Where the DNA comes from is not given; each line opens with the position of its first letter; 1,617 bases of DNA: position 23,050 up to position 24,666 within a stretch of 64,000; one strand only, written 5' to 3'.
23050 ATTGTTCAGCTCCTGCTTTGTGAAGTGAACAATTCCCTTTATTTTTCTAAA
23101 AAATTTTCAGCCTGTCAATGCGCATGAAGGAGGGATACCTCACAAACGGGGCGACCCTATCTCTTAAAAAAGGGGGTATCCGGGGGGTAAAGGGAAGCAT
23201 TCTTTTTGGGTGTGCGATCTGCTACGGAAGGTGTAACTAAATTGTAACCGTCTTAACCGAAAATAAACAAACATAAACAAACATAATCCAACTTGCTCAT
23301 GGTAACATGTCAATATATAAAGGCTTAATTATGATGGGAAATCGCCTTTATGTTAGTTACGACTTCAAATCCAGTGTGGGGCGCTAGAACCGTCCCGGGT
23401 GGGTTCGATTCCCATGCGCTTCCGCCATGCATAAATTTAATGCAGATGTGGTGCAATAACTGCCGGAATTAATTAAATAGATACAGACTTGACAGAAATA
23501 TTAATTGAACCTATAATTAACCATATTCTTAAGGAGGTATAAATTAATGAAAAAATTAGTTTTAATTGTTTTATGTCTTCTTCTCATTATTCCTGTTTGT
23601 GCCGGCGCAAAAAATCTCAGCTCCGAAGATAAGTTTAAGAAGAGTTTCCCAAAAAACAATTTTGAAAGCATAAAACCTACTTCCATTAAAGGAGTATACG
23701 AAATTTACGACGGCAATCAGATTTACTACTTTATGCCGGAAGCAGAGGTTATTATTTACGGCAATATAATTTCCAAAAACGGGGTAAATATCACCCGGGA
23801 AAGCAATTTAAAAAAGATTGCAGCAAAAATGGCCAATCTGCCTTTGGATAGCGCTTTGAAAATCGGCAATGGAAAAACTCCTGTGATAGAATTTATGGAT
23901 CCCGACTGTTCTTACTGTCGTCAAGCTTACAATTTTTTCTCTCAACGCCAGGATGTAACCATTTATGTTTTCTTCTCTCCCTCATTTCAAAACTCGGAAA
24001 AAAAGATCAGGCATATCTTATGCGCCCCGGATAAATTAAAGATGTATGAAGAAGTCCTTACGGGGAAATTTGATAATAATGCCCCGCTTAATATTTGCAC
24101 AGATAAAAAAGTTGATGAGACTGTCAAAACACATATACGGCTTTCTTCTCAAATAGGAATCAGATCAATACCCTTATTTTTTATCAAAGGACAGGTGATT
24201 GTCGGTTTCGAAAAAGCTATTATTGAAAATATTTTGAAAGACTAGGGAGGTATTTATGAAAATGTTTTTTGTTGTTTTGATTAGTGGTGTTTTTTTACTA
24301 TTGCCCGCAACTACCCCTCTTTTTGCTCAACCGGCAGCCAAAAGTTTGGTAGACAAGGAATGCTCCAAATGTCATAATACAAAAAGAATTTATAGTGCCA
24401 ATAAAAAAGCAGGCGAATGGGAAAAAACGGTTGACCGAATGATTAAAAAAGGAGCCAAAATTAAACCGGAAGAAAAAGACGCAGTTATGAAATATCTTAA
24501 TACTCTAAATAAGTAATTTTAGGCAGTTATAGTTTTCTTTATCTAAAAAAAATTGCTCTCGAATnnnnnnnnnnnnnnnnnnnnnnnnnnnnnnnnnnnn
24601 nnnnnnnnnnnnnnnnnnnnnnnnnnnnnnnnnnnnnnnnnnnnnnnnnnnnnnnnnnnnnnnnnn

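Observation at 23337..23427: Displaced 3' half of tRNA-Sec (selC) marks the right-hand junction of an integrated island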

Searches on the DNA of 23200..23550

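Call 4: search_rna_families(source=window, start=23200, end=23550, threshold=evalue, max_evalue=10, show_alignments=4)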
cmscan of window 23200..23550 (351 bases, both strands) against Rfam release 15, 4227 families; matches with E-value up to 10: 4.
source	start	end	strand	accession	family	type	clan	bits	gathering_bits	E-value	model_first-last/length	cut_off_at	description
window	23338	23423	+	RF01852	tRNA-Sec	Gene; tRNA;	CL00001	35.4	47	1.5e-05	1-91/91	no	Selenocysteine transfer RNA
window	23259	23353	-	RF02413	snoR145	Gene; snRNA; snoRNA; HACA-box;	-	17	57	1.9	1-147/147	no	Small nucleolar RNA snoR145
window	23378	23422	+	RF01684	mascRNA-menRNA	Gene;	-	15.3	42.5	2.1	1-56/56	no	MALAT1-associated small cytoplasmic RNA/MEN beta RNA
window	23400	23414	+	RF04321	tmRNA_permuted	Gene;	-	9.1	47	9.9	37-51/213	no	permuted transfer-messenger RNA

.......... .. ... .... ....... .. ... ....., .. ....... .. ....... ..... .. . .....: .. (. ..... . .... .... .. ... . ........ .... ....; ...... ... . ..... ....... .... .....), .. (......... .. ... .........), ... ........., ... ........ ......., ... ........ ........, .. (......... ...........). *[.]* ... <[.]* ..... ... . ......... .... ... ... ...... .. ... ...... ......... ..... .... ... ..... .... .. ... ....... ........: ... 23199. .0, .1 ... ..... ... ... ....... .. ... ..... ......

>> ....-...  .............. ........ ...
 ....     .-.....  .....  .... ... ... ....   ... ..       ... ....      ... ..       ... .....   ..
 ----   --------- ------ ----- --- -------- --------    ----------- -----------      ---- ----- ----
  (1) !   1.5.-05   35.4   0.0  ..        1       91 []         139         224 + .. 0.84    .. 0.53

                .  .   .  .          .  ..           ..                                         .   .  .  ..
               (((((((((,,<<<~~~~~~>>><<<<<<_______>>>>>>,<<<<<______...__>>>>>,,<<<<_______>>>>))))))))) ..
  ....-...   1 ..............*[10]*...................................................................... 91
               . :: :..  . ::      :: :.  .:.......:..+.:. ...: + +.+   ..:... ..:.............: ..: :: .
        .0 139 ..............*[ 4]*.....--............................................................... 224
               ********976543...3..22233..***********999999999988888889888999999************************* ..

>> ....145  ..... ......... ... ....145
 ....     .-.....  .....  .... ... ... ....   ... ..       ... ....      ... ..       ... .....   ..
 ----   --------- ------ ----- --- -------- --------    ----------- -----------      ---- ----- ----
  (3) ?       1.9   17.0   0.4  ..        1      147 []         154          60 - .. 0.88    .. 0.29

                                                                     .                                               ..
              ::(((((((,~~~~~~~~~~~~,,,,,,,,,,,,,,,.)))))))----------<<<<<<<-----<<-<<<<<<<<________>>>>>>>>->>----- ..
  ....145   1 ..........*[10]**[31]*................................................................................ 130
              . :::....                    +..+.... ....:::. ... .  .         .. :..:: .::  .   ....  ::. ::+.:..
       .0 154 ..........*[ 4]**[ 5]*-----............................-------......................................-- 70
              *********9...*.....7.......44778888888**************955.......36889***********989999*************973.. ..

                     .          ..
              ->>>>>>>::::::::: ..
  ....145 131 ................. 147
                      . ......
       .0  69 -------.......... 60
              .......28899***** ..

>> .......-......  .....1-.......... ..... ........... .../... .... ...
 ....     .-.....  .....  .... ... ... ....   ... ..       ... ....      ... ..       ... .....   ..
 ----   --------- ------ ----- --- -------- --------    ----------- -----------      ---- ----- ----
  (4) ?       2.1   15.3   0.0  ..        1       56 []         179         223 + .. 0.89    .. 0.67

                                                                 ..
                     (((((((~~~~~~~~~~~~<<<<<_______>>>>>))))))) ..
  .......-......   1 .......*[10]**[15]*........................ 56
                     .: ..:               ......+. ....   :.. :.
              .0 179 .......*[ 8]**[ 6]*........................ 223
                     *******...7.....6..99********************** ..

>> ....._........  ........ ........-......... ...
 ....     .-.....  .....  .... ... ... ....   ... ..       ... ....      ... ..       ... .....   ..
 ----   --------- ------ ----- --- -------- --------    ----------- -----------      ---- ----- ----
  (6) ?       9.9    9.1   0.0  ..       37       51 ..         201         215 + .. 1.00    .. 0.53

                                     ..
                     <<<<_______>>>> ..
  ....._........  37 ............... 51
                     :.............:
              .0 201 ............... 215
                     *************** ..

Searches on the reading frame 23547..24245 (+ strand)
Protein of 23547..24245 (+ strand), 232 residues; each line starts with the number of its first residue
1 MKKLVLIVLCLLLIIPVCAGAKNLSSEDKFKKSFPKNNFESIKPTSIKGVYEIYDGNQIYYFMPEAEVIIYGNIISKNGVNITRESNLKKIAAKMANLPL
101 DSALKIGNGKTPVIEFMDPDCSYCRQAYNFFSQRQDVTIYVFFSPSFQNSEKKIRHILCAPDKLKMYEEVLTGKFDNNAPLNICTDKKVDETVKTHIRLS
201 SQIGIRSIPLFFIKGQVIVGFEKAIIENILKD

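Call 7: search_protein_families(library=pfam, proteins=[window:23547-24245:+])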
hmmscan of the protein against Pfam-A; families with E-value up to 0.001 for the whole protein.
window:23547-24245:+ (232 aa): 3 families
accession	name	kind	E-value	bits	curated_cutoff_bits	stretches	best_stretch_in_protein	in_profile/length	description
PF10411.14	DsbC_N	-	2.4e-10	40.3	25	1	27-83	11-69/70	Disulfide bond isomerase protein N-terminal domain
PF13098.12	Thioredoxin_2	-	1.2e-09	38.9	27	1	107-221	3-94/104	Thioredoxin-like domain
PF13462.12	Thioredoxin_4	-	0.00025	21.7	23.2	0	106-128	8-32/165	Thioredoxin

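Call 12: find_encoding_contigs(protein=window:23547-24245:+, flank=10000, max_places=10)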
Protein window:23547-24245:+ (232 aa): 24 contigs read that carry it; 3 places shown.
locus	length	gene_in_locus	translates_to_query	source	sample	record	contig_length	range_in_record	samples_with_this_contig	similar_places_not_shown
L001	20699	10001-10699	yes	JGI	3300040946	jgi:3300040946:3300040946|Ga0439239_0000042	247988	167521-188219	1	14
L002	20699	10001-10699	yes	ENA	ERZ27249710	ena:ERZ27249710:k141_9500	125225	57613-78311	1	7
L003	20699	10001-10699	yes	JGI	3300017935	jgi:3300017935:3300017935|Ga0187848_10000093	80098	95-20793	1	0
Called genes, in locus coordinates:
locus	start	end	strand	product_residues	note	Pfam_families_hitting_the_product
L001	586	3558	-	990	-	PF04389:Peptidase_M28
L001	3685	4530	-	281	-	PF01678:DAP_epimerase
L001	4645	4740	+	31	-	-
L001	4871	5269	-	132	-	-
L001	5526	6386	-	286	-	-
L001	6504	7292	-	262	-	-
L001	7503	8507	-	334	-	PF12760:Zn_ribbon_IS1595, PF23451:Zn_ribbon_PaaD (weak), PF12762:DDE_Tnp_IS1595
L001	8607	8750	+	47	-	-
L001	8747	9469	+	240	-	-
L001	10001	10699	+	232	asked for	PF10411:DsbC_N, PF13098:Thioredoxin_2 (weak)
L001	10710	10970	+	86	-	PF09098:Dehyd-heme_bind (weak)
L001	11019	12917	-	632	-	PF00133:tRNA-synt_1, PF01406:tRNA-synt_1e, PF09334:tRNA-synt_1g, PF00133:tRNA-synt_1, PF19303:Anticodon_3, PF08264:Anticodon_1 (weak), PF01588:tRNA_bind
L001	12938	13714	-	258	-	PF04468:PSP1, PF28472:PSP1_3rd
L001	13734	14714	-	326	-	PF13177:DNA_pol3_delta2, PF00004:AAA, PF09115:DNApol3-delta_C (weak)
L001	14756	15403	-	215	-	PF02223:Thymidylate_kin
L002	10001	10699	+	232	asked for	PF10411:DsbC_N, PF13098:Thioredoxin_2 (weak)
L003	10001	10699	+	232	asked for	PF10411:DsbC_N, PF13098:Thioredoxin_2 (weak)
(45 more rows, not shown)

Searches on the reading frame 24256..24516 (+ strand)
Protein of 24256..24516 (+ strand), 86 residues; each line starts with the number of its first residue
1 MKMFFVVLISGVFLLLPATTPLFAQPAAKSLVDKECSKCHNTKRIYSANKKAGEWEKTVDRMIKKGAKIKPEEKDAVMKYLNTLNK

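Call 7: search_protein_families(library=pfam, proteins=[window:24256-24516:+])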
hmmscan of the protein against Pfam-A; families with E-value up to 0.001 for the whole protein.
window:24256-24516:+ (86 aa): 2 families
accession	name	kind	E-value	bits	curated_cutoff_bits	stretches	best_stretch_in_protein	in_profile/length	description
PF09098.15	Dehyd-heme_bind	-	2.8e-06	27.5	25.2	1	27-82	2-64/167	Quinohemoprotein amine dehydrogenase A, alpha subunit, haem binding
PF10643.14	Cytochrome-c551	-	0.00045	20.3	27.1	1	22-82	148-213/216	Photosystem P840 reaction-centre cytochrome c-551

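Call 51: find_encoding_contigs(protein=window:24256-24516:+, flank=10000, max_places=10)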
Protein window:24256-24516:+ (86 aa): 24 contigs read that carry it; 2 places shown.
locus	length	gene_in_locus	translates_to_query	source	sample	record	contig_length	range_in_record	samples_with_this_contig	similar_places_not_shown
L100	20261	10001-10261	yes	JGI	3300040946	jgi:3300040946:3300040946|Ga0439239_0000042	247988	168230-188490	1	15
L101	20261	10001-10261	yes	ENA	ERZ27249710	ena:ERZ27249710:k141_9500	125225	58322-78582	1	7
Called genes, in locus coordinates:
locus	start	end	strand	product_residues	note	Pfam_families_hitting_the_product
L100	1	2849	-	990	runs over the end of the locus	PF04389:Peptidase_M28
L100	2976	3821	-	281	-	PF01678:DAP_epimerase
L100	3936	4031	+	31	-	-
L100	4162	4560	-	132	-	-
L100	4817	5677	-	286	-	-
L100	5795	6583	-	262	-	-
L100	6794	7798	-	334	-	PF12760:Zn_ribbon_IS1595, PF23451:Zn_ribbon_PaaD (weak), PF12762:DDE_Tnp_IS1595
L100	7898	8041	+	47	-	-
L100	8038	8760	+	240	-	-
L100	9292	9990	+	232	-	PF10411:DsbC_N, PF13098:Thioredoxin_2 (weak)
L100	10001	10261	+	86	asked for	PF09098:Dehyd-heme_bind (weak)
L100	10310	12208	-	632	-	PF00133:tRNA-synt_1, PF01406:tRNA-synt_1e, PF09334:tRNA-synt_1g, PF00133:tRNA-synt_1, PF19303:Anticodon_3, PF08264:Anticodon_1 (weak), PF01588:tRNA_bind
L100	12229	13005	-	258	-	PF04468:PSP1, PF28472:PSP1_3rd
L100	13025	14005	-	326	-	PF13177:DNA_pol3_delta2, PF00004:AAA, PF09115:DNApol3-delta_C (weak)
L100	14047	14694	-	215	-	PF02223:Thymidylate_kin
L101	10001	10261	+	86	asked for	PF09098:Dehyd-heme_bind (weak)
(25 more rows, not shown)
